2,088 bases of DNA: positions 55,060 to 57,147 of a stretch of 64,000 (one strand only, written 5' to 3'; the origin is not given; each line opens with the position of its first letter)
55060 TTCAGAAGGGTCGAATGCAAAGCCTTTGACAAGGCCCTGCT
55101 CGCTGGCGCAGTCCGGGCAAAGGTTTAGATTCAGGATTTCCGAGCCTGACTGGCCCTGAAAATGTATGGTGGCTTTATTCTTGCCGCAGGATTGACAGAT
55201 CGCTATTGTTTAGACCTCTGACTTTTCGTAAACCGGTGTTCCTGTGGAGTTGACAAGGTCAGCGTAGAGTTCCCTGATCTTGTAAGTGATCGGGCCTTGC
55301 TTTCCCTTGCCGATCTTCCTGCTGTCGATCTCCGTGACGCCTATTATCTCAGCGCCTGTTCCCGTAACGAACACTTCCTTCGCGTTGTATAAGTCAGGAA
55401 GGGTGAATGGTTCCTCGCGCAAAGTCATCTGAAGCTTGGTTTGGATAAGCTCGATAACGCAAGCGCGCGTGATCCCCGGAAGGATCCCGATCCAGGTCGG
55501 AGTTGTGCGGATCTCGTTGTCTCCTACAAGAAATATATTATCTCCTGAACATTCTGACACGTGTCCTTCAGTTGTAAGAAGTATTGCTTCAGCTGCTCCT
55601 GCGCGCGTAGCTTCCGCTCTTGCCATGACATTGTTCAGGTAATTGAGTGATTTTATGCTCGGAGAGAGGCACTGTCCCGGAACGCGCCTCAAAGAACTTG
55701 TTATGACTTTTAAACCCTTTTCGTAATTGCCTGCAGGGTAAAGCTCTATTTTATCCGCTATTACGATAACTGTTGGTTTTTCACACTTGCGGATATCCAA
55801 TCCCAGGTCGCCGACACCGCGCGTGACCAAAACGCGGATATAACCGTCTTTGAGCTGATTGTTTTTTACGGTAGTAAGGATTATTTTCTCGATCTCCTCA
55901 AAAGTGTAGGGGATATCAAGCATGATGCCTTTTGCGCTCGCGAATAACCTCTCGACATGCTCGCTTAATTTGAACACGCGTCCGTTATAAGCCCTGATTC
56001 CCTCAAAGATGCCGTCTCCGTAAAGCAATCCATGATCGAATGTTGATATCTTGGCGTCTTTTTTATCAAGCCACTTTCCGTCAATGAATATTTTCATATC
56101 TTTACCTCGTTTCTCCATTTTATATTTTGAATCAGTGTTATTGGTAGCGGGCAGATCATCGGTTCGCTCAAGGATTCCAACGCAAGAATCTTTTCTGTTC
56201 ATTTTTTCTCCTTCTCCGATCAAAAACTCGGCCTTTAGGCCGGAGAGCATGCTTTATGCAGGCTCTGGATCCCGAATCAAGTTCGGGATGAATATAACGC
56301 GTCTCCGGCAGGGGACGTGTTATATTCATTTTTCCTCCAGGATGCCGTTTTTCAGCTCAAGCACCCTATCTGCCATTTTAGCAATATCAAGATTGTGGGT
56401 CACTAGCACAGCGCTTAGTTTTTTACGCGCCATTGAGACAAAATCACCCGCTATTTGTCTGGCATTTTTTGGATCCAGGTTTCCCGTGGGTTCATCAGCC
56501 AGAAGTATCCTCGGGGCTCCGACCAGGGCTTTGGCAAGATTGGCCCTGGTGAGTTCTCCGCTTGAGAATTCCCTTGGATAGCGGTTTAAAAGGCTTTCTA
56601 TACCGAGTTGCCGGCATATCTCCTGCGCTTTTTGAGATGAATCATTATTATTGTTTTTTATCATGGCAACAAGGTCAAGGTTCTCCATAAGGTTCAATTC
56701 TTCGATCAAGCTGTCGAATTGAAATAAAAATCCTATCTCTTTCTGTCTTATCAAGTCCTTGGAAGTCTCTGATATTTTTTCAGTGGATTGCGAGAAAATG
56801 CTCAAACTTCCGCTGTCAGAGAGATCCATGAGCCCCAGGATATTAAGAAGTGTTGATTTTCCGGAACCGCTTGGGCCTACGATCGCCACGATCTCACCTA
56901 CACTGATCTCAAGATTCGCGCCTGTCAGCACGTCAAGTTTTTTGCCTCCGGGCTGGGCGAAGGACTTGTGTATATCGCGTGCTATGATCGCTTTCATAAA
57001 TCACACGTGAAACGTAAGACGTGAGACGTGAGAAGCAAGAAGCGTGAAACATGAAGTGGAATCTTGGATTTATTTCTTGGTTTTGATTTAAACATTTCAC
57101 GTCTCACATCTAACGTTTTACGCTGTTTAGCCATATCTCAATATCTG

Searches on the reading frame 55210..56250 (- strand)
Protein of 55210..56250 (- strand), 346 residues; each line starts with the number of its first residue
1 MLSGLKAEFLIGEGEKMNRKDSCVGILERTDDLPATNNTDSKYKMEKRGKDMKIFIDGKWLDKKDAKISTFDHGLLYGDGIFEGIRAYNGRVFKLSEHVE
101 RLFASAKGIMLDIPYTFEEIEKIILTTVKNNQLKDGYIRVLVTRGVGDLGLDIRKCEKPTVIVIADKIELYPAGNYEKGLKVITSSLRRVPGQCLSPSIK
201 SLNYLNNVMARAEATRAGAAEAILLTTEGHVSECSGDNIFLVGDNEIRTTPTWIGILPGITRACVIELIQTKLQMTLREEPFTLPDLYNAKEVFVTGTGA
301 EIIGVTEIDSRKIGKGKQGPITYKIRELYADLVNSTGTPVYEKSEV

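Call 74: search_protein_families(library=pfam, proteins=[window:55210-56250:-], max_evalue=0.00001)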
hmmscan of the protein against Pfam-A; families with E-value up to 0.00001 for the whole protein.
window:55210-56250:- (346 aa): 1 family
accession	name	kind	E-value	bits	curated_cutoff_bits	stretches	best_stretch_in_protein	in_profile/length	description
PF01063.24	Aminotran_4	-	1.7e-60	205.1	28.5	1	80-308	1-223/223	Amino-transferase class IV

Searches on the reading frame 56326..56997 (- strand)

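Call 74: search_protein_families(library=pfam, proteins=[window:56326-56997:-], max_evalue=0.00001)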
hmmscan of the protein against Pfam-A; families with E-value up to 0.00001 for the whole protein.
window:56326-56997:- (223 aa): 2 families
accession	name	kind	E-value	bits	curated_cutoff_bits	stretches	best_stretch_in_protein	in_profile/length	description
PF00005.33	ABC_tran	-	3.8e-28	99.2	25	1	25-171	2-136/137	ABC transporter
PF13304.12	AAA_21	-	2.2e-13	51.4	27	1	83-203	178-300/304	AAA domain, putative AbiEii toxin, Type IV TA system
